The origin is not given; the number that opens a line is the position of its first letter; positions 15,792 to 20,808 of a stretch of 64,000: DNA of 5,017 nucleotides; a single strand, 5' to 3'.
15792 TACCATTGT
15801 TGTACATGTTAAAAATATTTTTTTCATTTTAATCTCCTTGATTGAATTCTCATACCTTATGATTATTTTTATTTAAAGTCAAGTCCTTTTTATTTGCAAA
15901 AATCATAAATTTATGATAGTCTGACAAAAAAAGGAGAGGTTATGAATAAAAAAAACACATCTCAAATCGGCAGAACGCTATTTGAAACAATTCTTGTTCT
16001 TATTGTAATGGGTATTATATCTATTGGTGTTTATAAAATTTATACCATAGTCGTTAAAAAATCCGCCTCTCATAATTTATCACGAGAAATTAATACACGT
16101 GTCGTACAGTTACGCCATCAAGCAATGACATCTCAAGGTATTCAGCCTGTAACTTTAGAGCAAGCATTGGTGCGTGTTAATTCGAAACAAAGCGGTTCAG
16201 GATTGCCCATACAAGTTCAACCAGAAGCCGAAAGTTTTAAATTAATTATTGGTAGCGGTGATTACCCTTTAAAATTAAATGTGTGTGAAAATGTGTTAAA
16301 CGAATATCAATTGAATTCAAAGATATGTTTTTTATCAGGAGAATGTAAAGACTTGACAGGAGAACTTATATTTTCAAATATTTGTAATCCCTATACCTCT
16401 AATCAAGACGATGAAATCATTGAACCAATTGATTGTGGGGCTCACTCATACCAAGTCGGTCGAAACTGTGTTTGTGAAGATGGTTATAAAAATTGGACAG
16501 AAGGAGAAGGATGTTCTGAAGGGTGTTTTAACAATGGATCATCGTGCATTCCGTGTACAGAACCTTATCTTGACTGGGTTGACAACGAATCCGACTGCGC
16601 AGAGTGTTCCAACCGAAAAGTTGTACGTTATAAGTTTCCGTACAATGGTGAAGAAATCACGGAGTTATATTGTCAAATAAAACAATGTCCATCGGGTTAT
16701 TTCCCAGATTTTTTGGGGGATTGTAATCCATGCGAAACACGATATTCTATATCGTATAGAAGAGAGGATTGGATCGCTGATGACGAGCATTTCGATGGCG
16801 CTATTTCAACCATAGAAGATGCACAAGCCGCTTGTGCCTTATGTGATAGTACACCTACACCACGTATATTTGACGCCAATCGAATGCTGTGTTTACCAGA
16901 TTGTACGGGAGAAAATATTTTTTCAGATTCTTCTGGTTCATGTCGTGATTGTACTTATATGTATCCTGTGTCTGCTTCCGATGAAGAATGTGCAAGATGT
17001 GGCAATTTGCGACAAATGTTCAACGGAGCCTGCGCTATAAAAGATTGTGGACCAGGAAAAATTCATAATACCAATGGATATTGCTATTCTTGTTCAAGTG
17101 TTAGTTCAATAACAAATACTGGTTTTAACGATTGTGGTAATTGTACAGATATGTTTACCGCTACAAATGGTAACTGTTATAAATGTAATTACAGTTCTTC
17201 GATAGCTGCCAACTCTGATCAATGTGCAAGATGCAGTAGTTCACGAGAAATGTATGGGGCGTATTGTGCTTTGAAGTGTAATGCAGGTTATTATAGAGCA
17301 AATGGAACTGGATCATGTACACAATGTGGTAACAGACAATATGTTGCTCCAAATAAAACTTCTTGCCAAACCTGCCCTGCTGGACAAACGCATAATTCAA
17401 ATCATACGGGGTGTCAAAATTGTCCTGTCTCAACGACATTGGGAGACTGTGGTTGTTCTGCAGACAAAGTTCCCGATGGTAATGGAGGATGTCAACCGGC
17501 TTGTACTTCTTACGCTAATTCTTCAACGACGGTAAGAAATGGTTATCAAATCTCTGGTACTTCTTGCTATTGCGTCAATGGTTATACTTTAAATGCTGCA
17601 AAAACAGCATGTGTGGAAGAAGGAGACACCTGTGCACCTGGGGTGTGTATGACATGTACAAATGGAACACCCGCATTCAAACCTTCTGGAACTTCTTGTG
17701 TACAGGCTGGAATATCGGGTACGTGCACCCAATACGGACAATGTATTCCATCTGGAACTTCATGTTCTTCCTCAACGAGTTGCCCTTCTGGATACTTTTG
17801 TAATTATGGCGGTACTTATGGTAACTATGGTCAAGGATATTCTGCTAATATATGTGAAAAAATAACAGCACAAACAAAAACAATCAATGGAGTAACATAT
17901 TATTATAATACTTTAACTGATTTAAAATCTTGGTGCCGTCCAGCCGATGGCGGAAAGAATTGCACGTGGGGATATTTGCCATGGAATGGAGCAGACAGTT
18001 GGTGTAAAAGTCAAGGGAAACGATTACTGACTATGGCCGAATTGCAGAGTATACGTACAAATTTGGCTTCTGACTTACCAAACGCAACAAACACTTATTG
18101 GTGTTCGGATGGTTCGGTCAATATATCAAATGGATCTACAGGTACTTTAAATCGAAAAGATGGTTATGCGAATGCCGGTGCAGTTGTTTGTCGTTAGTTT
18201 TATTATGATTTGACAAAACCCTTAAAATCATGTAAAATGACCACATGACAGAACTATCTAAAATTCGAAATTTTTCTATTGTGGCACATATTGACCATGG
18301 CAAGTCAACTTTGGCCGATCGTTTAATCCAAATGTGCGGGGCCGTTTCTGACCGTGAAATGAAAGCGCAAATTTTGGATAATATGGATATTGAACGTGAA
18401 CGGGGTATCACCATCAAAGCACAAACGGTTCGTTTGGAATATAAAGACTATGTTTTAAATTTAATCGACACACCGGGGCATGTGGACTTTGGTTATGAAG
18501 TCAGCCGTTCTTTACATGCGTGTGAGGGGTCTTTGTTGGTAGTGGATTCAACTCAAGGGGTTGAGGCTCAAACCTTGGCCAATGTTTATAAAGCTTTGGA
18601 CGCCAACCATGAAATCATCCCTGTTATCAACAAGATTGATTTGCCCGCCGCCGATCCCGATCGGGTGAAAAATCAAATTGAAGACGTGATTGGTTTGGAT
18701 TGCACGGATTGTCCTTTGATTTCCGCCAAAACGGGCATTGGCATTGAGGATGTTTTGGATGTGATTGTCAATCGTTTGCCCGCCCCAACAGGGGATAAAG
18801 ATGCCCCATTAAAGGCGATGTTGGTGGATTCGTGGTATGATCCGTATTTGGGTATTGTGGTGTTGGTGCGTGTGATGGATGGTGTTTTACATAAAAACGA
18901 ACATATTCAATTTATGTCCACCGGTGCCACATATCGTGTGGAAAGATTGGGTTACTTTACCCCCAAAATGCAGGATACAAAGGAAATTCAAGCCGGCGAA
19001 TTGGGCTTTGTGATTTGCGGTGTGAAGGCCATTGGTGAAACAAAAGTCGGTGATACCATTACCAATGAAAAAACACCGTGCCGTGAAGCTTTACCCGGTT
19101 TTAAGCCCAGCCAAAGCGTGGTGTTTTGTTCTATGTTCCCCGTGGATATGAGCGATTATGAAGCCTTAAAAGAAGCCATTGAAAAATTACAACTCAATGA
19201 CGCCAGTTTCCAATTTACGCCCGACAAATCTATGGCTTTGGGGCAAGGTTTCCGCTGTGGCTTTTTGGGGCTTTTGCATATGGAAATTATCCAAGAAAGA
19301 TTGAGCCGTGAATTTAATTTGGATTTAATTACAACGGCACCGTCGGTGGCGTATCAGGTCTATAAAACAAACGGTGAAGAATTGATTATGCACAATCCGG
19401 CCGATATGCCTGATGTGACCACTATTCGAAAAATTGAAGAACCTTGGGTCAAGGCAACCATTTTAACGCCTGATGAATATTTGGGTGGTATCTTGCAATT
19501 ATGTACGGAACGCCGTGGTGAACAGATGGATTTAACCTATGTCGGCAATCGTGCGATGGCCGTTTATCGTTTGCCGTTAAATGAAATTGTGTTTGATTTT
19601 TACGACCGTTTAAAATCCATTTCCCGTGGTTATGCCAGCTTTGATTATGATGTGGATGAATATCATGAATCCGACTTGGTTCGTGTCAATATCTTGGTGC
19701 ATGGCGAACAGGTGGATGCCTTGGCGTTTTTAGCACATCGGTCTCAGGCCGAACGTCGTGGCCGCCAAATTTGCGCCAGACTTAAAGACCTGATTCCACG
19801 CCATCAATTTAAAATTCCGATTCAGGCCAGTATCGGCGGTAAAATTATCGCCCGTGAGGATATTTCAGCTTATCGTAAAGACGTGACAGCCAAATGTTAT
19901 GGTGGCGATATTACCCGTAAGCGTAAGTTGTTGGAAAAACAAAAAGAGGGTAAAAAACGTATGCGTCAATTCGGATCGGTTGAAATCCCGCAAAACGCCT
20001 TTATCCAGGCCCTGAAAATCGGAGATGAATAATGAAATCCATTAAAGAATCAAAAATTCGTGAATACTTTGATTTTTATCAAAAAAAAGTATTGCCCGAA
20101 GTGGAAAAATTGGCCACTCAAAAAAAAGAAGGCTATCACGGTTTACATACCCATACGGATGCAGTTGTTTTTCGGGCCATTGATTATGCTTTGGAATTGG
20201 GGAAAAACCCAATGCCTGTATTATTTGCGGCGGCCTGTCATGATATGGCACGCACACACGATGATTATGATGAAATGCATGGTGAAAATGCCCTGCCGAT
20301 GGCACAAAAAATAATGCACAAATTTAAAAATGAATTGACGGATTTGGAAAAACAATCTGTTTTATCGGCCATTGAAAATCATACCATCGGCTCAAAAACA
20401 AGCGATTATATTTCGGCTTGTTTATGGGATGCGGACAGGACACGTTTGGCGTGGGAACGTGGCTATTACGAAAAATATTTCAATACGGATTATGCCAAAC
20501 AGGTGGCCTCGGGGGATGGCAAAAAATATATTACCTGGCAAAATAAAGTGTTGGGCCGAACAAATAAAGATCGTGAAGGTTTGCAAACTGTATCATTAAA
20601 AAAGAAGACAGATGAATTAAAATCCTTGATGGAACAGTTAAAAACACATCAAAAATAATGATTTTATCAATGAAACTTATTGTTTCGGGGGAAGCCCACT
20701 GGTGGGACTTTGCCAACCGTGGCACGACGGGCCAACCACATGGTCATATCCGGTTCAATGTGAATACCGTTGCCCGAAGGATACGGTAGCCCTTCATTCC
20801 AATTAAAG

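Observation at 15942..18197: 751-aa cysteine-rich modular 'pilin' with eukaryote-like Cys repeats and a lectin-like C-terminus, encoded away from any pilus machinery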

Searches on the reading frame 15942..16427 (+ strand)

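Call 19: search_protein_families(library=pfam, proteins=[window:15942-16427:+], max_evalue=10)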
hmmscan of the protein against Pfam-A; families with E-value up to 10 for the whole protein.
seq(162 aa): 2 families
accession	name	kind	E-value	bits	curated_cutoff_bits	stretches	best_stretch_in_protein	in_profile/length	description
PF14018.11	DUF4234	-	0.024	15.2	25.3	1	16-51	2-36/70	Domain of unknown function (DUF4234)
PF00558.24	Vpu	-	0.13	12.5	24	1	16-64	8-53/81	Vpu protein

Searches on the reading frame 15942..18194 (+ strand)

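Call 4: search_protein_families(library=pfam, proteins=[window:15942-18194:+], max_evalue=1)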
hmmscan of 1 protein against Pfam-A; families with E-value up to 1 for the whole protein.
window:15942-18194:+ (751 aa): 1 family
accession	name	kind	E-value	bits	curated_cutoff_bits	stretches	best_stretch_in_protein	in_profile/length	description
PF00397.32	WW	-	0.11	13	26.9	1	647-667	10-31/31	WW domain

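Call 5: search_protein_families(library=ncbifam, proteins=[window:15942-18194:+], max_evalue=1)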
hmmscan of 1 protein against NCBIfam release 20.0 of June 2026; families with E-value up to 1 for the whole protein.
window:15942-18194:+ (751 aa): 1 family
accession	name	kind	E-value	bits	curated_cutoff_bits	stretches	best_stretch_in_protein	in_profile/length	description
NF040982.1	ComGD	equivalog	0.017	15.5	70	1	12-95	5-85/139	competence type IV pilus minor pilin ComGD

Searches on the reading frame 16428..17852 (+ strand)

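Call 19: search_protein_families(library=pfam, proteins=[window:16428-17852:+], max_evalue=10)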
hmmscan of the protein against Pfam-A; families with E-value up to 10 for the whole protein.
seq(475 aa): 2 families
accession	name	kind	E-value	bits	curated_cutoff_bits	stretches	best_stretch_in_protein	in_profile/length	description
PF07562.20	NCD3G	-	0.021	15.1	38.9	2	279-320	5-52/54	Nine Cysteines Domain of family 3 GPCR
PF23091.2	TNFR_ELAPOR1_6th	-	0.031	14.6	33.2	2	283-319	1-35/41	ELAPOR1-like, TNF receptor-like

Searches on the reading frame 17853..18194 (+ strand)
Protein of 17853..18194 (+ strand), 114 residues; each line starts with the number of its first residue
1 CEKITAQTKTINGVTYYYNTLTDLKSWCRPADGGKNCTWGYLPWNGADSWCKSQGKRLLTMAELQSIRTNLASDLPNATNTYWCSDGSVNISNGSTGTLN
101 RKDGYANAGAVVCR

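Call 19: search_protein_families(library=pfam, proteins=[window:17853-18194:+], max_evalue=10)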
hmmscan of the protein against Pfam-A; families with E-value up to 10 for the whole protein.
seq(114 aa): 1 family
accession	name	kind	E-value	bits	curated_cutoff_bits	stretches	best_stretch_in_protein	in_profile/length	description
PF00397.32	WW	-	0.0094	16.4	26.9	1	10-30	10-31/31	WW domain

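Call 30: search_protein_representatives(protein=window:17853-18194:+)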
Query: 114 residues. Proteins with E-value up to 0.001 (for the whole library): 81; up to 1e-10: 46; up to 1e-30: 5. The best 81 are listed.
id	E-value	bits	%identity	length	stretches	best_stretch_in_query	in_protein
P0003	5.7e-65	233.1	91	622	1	1-114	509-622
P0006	8.3e-43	161.6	70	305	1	1-114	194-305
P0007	2.2e-37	144.1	51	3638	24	7-32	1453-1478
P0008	6.6e-34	132.9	57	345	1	1-114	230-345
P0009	1.1e-31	125.7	60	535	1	1-114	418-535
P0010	7.4e-29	116.6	57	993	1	1-114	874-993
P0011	2.3e-26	108.5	54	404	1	1-114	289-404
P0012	2.7e-26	108.3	46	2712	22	11-34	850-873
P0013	1.7e-24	102.5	47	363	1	1-114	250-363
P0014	7.2e-24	100.5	43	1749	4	1-113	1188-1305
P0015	4.9e-23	97.8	51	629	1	9-113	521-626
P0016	8.9e-23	96.9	51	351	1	1-114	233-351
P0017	1.2e-22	96.6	47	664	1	1-113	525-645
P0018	4.9e-22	94.5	47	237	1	1-114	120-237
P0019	7.6e-22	93.9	44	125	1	1-114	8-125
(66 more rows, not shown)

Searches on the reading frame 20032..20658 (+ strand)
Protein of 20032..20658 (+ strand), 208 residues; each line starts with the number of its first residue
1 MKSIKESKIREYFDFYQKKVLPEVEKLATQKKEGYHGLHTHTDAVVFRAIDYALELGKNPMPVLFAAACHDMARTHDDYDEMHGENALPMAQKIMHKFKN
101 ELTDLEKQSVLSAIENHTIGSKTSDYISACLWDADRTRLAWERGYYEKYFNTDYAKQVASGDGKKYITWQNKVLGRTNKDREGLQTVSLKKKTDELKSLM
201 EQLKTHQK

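Call 78: search_protein_families(library=pfam, proteins=[window:20032-20658:+], max_evalue=0.01)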
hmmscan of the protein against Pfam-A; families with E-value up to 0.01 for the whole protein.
window:20032-20658:+ (208 aa): 1 family
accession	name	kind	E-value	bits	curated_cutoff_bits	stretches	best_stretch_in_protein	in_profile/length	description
PF01966.28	HD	-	0.00011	22.9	22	1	40-124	3-92/116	HD domain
